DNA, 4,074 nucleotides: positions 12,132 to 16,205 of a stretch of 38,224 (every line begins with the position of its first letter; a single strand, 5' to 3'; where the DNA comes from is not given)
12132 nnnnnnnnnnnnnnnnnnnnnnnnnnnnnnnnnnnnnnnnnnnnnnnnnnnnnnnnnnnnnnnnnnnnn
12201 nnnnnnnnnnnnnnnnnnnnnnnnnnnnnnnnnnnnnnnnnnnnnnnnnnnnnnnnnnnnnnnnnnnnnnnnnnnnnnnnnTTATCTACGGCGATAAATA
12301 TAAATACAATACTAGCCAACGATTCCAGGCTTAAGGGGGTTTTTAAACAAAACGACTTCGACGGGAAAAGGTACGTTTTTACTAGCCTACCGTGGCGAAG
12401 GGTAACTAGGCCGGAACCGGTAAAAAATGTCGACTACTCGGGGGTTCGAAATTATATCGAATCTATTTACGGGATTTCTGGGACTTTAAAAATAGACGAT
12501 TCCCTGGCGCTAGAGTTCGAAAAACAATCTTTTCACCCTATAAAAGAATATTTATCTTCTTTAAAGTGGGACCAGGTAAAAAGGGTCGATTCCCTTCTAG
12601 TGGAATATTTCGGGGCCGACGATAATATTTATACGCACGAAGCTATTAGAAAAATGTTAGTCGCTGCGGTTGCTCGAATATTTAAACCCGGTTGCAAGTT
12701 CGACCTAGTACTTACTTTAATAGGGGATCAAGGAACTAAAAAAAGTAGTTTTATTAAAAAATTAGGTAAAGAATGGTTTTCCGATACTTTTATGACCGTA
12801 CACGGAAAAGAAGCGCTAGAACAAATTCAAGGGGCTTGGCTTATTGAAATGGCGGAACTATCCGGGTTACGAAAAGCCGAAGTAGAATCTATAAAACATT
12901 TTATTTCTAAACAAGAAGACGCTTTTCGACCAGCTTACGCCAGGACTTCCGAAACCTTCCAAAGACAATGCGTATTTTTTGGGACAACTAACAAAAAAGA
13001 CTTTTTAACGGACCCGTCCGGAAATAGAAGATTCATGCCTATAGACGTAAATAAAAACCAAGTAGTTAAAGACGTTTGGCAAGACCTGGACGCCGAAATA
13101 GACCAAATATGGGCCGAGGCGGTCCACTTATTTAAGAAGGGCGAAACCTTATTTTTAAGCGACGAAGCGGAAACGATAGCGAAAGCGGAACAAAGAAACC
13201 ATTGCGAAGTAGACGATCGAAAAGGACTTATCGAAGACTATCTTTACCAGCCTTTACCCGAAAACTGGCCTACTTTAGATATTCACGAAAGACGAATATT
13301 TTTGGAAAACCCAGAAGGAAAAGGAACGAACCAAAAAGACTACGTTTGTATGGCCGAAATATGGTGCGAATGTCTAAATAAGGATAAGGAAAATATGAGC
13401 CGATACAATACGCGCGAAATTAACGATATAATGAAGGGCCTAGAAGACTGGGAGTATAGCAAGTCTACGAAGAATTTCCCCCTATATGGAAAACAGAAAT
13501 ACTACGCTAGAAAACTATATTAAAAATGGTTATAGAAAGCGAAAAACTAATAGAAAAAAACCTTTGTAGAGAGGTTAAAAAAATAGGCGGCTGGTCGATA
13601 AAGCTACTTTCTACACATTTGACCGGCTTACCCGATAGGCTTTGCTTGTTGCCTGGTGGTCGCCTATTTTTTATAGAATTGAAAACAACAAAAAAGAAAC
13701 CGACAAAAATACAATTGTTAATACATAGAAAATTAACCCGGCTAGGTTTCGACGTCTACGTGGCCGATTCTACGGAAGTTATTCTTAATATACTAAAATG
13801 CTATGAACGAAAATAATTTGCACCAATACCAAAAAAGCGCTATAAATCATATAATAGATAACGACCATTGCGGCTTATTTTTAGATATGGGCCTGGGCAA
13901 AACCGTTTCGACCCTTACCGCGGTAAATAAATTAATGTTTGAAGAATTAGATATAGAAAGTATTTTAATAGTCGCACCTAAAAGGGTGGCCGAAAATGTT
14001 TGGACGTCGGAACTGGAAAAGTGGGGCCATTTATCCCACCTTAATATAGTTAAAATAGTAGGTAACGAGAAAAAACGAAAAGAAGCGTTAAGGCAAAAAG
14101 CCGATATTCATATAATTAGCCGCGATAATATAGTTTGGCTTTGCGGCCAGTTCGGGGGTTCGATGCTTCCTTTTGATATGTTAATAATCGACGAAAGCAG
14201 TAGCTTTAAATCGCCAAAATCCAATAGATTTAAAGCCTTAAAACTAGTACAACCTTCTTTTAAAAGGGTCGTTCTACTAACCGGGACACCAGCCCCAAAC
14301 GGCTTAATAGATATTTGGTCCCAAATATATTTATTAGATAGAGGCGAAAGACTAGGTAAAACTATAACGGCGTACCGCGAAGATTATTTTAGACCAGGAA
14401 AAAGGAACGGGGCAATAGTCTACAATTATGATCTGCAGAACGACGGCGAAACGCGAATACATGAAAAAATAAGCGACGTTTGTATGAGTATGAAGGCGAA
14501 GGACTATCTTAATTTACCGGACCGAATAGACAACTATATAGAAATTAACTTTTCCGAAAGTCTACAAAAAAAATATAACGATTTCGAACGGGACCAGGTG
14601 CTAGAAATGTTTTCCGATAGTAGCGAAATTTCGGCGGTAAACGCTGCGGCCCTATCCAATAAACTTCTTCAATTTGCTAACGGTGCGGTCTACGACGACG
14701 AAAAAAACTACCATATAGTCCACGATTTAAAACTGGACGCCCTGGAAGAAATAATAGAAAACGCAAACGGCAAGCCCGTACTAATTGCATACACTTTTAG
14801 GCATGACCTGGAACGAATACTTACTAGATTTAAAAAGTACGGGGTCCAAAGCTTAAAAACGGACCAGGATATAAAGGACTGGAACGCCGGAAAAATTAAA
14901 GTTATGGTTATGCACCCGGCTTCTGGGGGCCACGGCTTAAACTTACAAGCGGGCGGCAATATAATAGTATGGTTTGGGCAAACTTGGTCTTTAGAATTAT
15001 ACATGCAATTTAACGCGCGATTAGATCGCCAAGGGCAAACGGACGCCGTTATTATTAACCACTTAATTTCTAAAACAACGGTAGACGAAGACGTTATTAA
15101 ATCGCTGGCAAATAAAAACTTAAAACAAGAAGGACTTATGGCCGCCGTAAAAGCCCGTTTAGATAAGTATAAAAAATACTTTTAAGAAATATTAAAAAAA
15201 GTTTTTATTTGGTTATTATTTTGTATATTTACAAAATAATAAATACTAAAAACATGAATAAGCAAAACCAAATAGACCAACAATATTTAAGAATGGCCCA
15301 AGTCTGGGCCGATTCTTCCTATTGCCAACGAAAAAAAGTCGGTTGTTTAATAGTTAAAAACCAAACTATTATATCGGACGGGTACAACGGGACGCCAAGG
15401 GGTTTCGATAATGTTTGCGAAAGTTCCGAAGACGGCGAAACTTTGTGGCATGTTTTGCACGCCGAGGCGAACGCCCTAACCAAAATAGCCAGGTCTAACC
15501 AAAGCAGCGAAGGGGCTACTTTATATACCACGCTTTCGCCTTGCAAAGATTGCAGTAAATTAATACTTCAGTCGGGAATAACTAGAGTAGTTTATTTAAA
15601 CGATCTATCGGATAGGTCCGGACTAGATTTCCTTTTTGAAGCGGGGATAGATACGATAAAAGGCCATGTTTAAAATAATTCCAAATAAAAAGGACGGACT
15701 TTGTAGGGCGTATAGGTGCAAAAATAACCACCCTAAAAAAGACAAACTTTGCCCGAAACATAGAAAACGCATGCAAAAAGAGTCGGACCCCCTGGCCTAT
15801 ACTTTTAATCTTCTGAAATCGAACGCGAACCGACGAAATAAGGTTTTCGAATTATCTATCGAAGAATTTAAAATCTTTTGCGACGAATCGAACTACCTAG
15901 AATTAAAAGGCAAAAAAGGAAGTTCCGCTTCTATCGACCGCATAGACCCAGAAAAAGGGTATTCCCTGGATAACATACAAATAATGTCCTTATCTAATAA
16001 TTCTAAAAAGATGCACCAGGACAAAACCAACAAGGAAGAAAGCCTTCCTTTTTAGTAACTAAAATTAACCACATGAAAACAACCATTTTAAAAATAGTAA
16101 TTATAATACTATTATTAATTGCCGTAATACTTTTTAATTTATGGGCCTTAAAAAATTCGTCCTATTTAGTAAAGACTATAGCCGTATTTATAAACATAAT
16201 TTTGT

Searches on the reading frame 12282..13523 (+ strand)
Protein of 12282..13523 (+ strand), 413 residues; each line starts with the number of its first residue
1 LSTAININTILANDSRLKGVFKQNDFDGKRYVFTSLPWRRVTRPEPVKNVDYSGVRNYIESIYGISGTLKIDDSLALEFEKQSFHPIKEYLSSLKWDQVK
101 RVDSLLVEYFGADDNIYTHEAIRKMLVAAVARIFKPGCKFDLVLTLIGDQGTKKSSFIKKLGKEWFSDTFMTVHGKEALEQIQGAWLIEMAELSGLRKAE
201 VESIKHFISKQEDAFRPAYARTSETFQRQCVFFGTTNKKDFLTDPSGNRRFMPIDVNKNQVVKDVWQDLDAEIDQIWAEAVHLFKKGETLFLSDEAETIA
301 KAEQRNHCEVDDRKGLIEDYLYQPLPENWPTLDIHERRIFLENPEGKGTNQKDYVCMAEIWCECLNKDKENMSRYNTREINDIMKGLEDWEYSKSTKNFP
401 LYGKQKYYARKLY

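Call 46: find_homologous_proteins(query=window:12282-13523:+, max_evalue=1e-10)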
Query window:12282-13523:+ (413 aa): 1077 proteins with E <= 1e-10 among 4678 candidates; the best 120 are listed.
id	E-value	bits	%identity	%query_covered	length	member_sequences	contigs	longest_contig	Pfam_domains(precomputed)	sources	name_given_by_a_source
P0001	8.5e-210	715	74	100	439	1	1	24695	PF19263.6,PF05272.18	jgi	-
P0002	8.8e-209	711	74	100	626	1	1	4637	PF19263.6,PF05272.18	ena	-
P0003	2.8e-207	706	73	99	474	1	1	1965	PF19263.6,PF05272.18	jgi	jgi:predicted P-loop ATPase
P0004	7.0e-197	672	70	100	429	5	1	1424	PF19263.6,PF05272.18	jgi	jgi:predicted P-loop ATPase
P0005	8.5e-195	665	69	100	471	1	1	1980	PF19263.6,PF05272.18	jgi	-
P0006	5.0e-193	660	69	99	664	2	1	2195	PF19263.6,PF05272.18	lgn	-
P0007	4.4e-191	653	68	100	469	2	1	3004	PF19263.6,PF05272.18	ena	-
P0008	1.9e-190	651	68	100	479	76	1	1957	PF19263.6,PF05272.18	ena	-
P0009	1.3e-188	645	69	100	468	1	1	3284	PF19263.6,PF05272.18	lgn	-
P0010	1.3e-188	645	67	100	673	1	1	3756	PF19263.6,PF05272.18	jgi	-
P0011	2.1e-188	644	68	100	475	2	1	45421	PF19263.6,PF05272.18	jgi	jgi:predicted P-loop ATPase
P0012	1.7e-187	641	65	100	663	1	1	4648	PF19263.6,PF05272.18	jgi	jgi:predicted P-loop ATPase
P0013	1.5e-186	638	66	100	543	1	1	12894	PF19263.6,PF05272.18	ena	-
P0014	1.6e-186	638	65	100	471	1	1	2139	PF19263.6,PF05272.18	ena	-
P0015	4.1e-186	637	65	100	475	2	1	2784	PF19263.6,PF05272.18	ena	-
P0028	1.9e-170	585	63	99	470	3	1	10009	PF19263.6,PF05272.18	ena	-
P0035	1.8e-163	562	58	100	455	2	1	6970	PF19263.6,PF05272.18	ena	-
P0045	1.3e-152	526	58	100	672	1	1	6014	PF19263.6,PF05272.18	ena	-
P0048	2.8e-150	519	54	100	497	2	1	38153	PF19263.6,PF05272.18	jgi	jgi:predicted P-loop ATPase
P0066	6.2e-132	458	50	99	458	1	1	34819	PF19263.6,PF05272.18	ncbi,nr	ncbi:MAG: virulence-associated E family protein, partial [Bacteroidetes bacterium]|nr:virulence-asso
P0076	6.3e-126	439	49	100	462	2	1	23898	PF05272.18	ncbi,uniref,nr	ncbi:virulence-associated E family protein [Siphonobacter sp. BAB-5385]|uniref:virulence-associated 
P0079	2.1e-125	437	50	99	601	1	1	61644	PF19263.6,PF05272.18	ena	-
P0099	2.2e-116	407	46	99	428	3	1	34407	PF05272.18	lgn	-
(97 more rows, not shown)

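Call 53: predict_structure(alignment_id=A2)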
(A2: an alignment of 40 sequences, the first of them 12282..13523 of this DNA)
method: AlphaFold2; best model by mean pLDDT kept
length: 413 residues; sequences in the alignment: 40
mean_pLDDT: 89.4   pTM: 0.80
mean pLDDT of the five models: 89.4, 89.3, 88.1, 88.1, 86.8
residues with pLDDT >= 90: 266; 70-90: 121; 50-70: 26; < 50: 0
segments of 3 or more residues with pLDDT < 50: none
pLDDT, mean of each block of 10 residues (from residue 1): 85 93 93 95 94 95 91 93 95 97 97 97 98 94 93 94 88 58 86 72 81 80 87 91 74 94 95 97 97 95 87 87 90 89 76 92 91 86 87 92 93 73
secondary structure, 60 per line:
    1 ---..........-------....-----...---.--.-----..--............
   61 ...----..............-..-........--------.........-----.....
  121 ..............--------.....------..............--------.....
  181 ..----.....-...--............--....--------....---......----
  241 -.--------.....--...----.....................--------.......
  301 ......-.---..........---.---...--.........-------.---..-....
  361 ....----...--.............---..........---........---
elements in order: H4-13 E21-24 E30-32 H49-63 H68-81 H86-93 H102-110 H116-134 E143-147 H154-165 H176-182 E187-191 H198-209 E212-215 E224-227 E231-236 E251-255 H265-285 H294-306 H312-321 H334-342 H357-364 H374-386 E390-399 E403-410

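Call 55: fold_search(model_id=the predicted structure, library=pdb)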
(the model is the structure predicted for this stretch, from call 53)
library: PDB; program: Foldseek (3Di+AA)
matches with E <= 10: 1149; with E <= 0.001: 432
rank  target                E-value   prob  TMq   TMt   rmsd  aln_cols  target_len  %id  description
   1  7pds_C                5.5e-38  1.00  0.87  0.80   3.6       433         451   32  The structure of PriRep1 with dsDNA (released 2022-07-13)
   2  7pds_A                1.8e-37  1.00  0.87  0.79   3.6       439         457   32  The structure of PriRep1 with dsDNA (released 2022-07-13)
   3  7pds_B                3.7e-37  1.00  0.87  0.80   3.4       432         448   32  The structure of PriRep1 with dsDNA (released 2022-07-13)
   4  7pds_D                4.7e-37  1.00  0.87  0.79   3.5       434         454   32  The structure of PriRep1 with dsDNA (released 2022-07-13)
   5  7pds_E                7.4e-36  1.00  0.85  0.78   3.5       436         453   32  The structure of PriRep1 with dsDNA (released 2022-07-13)
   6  7pds_F                3.5e-35  1.00  0.89  0.82   2.9       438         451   32  The structure of PriRep1 with dsDNA (released 2022-07-13)
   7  6k9e_B                3.5e-11  1.00  0.46  0.47   8.7       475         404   11  The A form apo structure of NrS-1 C terminal region-CTR(305-718) (released 2020-06-17)
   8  6k9c_B                3.5e-11  1.00  0.45  0.45   8.8       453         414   13  The apo structure of NrS-1 C terminal region (305-718) (released 2020-04-08)
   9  6k9c_A                3.3e-10  1.00  0.48  0.48   8.6       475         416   12  The apo structure of NrS-1 C terminal region (305-718) (released 2020-04-08)
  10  6k9e_A                1.9e-09  1.00  0.44  0.45   9.0       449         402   12  The A form apo structure of NrS-1 C terminal region-CTR(305-718) (released 2020-06-17)
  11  6lrb_D                2.0e-09  1.00  0.49  0.49   8.6       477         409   12  The A form apo structure of NrS-1 C terminal region-CTR (released 2020-04-08)
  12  6lrb_B                2.5e-09  1.00  0.48  0.48   8.7       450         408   12  The A form apo structure of NrS-1 C terminal region-CTR (released 2020-04-08)
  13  6lrb_F                2.9e-09  1.00  0.49  0.49   8.7       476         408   12  The A form apo structure of NrS-1 C terminal region-CTR (released 2020-04-08)
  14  6k9e_C                3.1e-09  1.00  0.47  0.48   9.0       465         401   12  The A form apo structure of NrS-1 C terminal region-CTR(305-718) (released 2020-06-17)
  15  6lrb_C                4.1e-09  1.00  0.52  0.52   8.4       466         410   12  The A form apo structure of NrS-1 C terminal region-CTR (released 2020-04-08)
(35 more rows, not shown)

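Call 60: find_encoding_contigs(protein=P0048, flank=10000, max_places=1)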
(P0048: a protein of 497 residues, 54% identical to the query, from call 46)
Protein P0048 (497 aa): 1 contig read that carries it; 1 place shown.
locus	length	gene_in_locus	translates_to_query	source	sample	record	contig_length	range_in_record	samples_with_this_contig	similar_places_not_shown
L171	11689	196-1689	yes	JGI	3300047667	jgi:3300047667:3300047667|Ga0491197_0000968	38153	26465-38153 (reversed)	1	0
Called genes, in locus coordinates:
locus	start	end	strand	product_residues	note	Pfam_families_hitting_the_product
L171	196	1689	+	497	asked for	PF05272:VapE-like_dom, PF19263:DUF5906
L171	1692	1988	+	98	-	-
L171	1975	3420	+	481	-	PF00176:SNF2-rel_dom, PF00270:DEAD, PF04851:ResIII (faint)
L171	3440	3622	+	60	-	-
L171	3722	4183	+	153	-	-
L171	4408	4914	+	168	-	-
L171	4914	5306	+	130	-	-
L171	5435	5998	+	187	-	-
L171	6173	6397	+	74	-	-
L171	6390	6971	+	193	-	PF00929:RNase_T, PF13482:RNase_H_2 (faint)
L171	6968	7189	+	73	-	-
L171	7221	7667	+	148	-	PF18925:DUF5675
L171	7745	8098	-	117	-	-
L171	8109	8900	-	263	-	PF07484:Collar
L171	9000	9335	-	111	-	-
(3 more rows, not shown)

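Call 61: find_encoding_contigs(protein=P0066, flank=10000, max_places=1)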
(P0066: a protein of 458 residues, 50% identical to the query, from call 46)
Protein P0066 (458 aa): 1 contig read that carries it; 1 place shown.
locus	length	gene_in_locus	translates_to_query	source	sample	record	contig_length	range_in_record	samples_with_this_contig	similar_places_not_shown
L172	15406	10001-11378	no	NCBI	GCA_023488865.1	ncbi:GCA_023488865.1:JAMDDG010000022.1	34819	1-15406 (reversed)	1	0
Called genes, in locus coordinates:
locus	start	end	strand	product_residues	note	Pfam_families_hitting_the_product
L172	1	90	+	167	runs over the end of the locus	-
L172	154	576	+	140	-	-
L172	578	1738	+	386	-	PF10926:DUF2800, PF12705:PDDEXK_1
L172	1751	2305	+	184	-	PF10991:Enc34_ssDNA-bd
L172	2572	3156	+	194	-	-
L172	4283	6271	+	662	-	PF00476:DNA_pol_A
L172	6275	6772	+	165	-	-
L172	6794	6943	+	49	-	-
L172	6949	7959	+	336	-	-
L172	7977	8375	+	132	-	-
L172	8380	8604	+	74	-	-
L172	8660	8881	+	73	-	PF01555:N6_N4_Mtase (weak)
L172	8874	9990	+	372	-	-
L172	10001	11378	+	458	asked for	PF05272:VapE-like_dom, PF19263:DUF5906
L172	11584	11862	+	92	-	PF08774:VRR_NUC (weak)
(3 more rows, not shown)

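Call 62: find_encoding_contigs(protein=P0079, flank=10000, max_places=1)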
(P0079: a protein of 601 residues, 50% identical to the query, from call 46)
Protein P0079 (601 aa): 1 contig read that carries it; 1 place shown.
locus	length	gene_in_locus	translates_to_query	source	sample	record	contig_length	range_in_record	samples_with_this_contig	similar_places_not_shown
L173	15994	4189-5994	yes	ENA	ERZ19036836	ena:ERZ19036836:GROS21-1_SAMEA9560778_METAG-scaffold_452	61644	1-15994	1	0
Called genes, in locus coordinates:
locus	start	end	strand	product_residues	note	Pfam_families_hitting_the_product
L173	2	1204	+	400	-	?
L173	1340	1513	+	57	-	-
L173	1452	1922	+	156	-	-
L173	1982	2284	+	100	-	-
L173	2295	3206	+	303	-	-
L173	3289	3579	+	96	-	-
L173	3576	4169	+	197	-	-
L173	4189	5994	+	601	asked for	PF05272:VapE-like_dom, PF19263:DUF5906 (weak)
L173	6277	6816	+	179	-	PF03592:Terminase_2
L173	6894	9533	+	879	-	-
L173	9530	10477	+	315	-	-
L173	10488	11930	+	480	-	-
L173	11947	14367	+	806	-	-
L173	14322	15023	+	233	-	PF13884:Peptidase_S74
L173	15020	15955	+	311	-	-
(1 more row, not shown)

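Call 65: find_encoding_contigs(protein=P0099, flank=10000, max_places=1)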
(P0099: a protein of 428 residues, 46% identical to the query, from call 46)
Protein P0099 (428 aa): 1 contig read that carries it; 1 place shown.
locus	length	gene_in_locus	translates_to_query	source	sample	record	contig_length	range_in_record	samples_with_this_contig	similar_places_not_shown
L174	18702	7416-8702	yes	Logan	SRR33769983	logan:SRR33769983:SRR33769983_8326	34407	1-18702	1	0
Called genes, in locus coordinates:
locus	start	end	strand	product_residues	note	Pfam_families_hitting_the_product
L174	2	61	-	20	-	?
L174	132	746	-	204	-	PF01381:HTH_3, PF12844:HTH_19, PF13443:HTH_26 (weak), PF00717:Peptidase_S24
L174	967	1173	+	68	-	PF12844:HTH_19, PF01381:HTH_3, PF13443:HTH_26 (weak)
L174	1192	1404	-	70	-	PF12844:HTH_19, PF13443:HTH_26 (weak), PF13560:HTH_31, PF01381:HTH_3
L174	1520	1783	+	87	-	PF12844:HTH_19 (weak), PF01381:HTH_3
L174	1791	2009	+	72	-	PF12728:HTH_17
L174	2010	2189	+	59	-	-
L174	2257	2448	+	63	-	-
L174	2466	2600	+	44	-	-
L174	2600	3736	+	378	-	PF10926:DUF2800, PF12705:PDDEXK_1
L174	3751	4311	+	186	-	PF10991:Enc34_ssDNA-bd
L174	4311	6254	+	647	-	PF00476:DNA_pol_A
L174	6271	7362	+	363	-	-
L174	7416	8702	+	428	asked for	PF05272:VapE-like_dom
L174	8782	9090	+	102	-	-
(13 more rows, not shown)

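Call 66: find_encoding_contigs(protein=P0076, flank=10000, max_places=1)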
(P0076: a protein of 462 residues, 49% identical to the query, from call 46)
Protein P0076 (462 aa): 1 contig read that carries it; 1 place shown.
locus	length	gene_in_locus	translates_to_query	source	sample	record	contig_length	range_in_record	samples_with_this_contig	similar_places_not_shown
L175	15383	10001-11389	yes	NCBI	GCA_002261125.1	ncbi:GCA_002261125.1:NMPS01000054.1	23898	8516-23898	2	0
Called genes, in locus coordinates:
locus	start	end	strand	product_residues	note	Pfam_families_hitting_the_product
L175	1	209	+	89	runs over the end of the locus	PF12728:HTH_17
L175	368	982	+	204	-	-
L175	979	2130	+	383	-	PF10926:DUF2800, PF12705:PDDEXK_1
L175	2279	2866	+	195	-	PF10991:Enc34_ssDNA-bd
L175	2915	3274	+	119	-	-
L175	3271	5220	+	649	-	PF00476:DNA_pol_A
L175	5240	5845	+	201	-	-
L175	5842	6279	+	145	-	-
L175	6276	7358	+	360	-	PF01507:PAPS_reduct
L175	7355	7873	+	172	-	-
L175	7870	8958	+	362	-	PF01170:UPF0020 (faint), PF01555:N6_N4_Mtase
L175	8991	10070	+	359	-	-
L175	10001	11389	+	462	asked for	PF05272:VapE-like_dom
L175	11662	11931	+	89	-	-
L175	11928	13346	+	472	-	PF00176:SNF2-rel_dom, PF00270:DEAD, PF04851:ResIII, PF00271:Helicase_C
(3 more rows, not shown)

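Call 90: find_encoding_contigs(protein=P0035, flank=10000, max_places=1)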
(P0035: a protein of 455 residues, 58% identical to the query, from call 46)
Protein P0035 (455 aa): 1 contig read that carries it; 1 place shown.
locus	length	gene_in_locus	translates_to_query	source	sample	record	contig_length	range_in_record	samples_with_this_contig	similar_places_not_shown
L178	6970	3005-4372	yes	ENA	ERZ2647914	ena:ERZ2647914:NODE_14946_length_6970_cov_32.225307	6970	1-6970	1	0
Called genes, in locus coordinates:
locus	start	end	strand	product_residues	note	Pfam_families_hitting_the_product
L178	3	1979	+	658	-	?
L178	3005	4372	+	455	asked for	PF05272:VapE-like_dom, PF19263:DUF5906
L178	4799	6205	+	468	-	PF04851:ResIII, PF00176:SNF2-rel_dom, PF00270:DEAD (weak), PF00271:Helicase_C (weak)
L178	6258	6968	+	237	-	?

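Call 91: find_encoding_contigs(protein=P0028, flank=10000, max_places=1)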
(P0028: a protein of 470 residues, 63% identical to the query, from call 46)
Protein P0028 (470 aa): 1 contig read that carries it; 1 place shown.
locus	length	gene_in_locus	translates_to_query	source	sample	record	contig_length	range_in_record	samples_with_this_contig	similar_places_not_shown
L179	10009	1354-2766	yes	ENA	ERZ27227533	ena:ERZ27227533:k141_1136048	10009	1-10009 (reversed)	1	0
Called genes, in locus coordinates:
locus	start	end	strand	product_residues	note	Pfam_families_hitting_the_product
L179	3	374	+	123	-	?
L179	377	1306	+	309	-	-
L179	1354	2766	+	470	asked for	PF05272:VapE-like_dom, PF19263:DUF5906 (weak)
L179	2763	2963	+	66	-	-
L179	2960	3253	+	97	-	-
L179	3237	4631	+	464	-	PF00176:SNF2-rel_dom, PF00270:DEAD (faint), PF04851:ResIII (weak), PF13245:AAA_19 (faint)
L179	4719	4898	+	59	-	-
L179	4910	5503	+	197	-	PF03013:Pyr_excise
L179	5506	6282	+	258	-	-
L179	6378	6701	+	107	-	PF19905:DUF6378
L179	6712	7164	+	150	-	-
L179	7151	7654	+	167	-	PF00692:dUTPase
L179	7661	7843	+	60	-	-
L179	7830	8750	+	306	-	-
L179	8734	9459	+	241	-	PF00486:Trans_reg_C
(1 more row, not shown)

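Call 92: find_encoding_contigs(protein=P0045, flank=10000, max_places=1)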
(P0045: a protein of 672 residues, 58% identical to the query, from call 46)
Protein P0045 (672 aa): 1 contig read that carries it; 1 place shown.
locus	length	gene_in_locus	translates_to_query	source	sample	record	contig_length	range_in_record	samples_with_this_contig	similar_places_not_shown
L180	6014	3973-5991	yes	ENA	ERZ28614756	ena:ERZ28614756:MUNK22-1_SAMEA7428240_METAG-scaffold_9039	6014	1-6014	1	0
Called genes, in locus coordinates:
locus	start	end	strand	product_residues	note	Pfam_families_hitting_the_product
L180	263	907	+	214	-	-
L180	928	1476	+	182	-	-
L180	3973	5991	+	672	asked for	PF19263:DUF5906 (faint), PF05272:VapE-like_dom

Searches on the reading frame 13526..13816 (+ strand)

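Call 32: search_protein_families(library=pfam, proteins=[window:13526-13816:+], max_evalue=0.01)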
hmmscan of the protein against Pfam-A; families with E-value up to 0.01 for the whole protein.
window:13526-13816:+ (96 aa): 0 families

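Call 35: search_protein_families(library=phrogs, proteins=[window:13526-13816:+], max_evalue=0.01)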
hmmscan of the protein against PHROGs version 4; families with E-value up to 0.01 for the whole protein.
window:13526-13816:+ (96 aa): 3 families
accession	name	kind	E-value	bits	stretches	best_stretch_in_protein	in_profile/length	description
phrog_93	-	DNA, RNA and nucleotide metabolism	2.2e-25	90.4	1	3-94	351-442/613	endonuclease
phrog_5702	-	DNA, RNA and nucleotide metabolism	5.6e-09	36.9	1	34-91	6-64/70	Holliday junction resolvase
phrog_824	-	unknown function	6.9e-09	37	1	33-93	112-174/265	-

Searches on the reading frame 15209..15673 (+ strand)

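Call 32: search_protein_families(library=pfam, proteins=[window:15209-15673:+], max_evalue=0.01)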
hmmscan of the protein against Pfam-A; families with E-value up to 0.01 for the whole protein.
window:15209-15673:+ (154 aa): 9 families
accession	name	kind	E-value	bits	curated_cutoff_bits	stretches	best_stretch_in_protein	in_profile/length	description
PF00383.29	dCMP_cyt_deam_1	-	7.8e-26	90.4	25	1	22-130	3-101/102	Cytidine and deoxycytidylate deaminase zinc-binding region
PF14437.12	MafB19-deam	-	1.2e-15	58.1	27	1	28-131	8-101/142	MafB19-like deaminase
PF14439.12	Bd3614-deam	-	1.2e-06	28.9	38.5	1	81-132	33-91/113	Bd3614-like deaminase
PF18750.7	SNAD4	-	9.3e-05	22.9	27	1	83-120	32-72/130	Secreted Novel AID/APOBEC-like Deaminase 4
PF18778.7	NAD1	-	0.00096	19.8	27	1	77-120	50-91/175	Novel AID APOBEC clade 1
PF14440.12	XOO_2897-deam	-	0.0023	18.5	27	1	83-123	29-73/101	Xanthomonas XOO_2897-like deaminase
PF08210.17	APOBEC_N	-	0.003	18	25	1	82-120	45-86/170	APOBEC-like N-terminal domain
PF18772.7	APOBEC2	-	0.0039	17.7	26.8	1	83-120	50-90/175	APOBEC2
PF18774.7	APOBEC4_like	-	0.0084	16.5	26.7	0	83-129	35-87/131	APOBEC4-like -AID/APOBEC-deaminase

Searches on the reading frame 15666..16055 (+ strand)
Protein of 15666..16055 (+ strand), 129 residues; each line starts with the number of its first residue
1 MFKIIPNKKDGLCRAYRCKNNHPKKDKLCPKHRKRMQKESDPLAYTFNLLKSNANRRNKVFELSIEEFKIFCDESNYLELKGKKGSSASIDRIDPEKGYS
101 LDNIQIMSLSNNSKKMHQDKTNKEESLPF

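Call 32: search_protein_families(library=pfam, proteins=[window:15666-16055:+], max_evalue=0.01)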
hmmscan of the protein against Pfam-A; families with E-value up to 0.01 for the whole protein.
window:15666-16055:+ (129 aa): 0 families

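Call 35: search_protein_families(library=phrogs, proteins=[window:15666-16055:+], max_evalue=0.01)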
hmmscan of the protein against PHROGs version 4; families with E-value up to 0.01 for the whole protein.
window:15666-16055:+ (129 aa): 7 families
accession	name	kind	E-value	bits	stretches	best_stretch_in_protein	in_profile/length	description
phrog_3322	-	DNA, RNA and nucleotide metabolism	1.8e-18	67.9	1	16-117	22-135/162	endonuclease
phrog_1035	-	DNA, RNA and nucleotide metabolism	7e-11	43.5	1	13-117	95-212/271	endonuclease VII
phrog_3118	-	DNA, RNA and nucleotide metabolism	2.5e-07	31.5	1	36-112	7-93/287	HNH endonuclease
phrog_4592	-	moron, auxiliary metabolic gene and host takeover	1.8e-06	28.9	1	44-127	61-146/170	decoy of host sigma70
phrog_3377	-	DNA, RNA and nucleotide metabolism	0.00023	22.1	1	82-117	59-95/196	HNH endonuclease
phrog_144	-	DNA, RNA and nucleotide metabolism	0.0063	17.2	0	6-124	18-141/175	HNH endonuclease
phrog_16521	-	unknown function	0.0089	17.3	0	42-122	6-86/178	-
